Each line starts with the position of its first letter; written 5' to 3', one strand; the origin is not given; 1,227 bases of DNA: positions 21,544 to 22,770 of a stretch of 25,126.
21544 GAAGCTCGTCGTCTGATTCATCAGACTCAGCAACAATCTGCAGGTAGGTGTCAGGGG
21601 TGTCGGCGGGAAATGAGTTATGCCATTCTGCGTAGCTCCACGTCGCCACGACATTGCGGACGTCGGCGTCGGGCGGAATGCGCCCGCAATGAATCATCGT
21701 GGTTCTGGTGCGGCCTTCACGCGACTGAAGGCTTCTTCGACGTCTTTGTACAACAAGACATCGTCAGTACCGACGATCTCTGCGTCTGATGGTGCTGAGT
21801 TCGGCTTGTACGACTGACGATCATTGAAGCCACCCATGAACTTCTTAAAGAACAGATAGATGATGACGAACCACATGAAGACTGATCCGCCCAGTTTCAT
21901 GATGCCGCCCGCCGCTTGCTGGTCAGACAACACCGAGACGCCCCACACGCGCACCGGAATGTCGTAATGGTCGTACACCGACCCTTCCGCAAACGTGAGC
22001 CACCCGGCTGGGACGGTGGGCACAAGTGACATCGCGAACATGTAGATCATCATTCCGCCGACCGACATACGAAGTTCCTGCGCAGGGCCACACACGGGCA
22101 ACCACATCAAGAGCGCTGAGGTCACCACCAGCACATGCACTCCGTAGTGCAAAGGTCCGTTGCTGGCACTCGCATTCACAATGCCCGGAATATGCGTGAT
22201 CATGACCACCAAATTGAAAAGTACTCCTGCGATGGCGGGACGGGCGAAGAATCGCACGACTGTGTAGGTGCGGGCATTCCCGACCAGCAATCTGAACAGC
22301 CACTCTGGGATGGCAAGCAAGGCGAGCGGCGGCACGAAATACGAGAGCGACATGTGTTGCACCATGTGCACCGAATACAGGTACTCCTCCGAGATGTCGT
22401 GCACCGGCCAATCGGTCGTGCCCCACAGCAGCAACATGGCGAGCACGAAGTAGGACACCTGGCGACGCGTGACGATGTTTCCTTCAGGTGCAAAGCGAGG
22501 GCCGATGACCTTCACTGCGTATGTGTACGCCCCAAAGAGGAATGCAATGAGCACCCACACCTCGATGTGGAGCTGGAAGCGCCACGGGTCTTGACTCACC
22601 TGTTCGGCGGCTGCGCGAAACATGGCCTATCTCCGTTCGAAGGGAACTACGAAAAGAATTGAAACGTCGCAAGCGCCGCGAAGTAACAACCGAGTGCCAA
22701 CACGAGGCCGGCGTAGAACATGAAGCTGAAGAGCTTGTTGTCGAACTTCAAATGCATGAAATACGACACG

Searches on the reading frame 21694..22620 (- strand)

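Call 59: search_protein_families(library=pfam, proteins=[window:21694-22620:-], max_evalue=0.0001)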
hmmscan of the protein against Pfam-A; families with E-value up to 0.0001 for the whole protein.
window:21694-22620:- (308 aa): 1 family
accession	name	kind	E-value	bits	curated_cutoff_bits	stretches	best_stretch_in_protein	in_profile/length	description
PF09678.15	Caa3_CtaG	-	7.7e-41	140.5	27.7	1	31-259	2-233/237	Cytochrome c oxidase caa3 assembly factor (Caa3_CtaG)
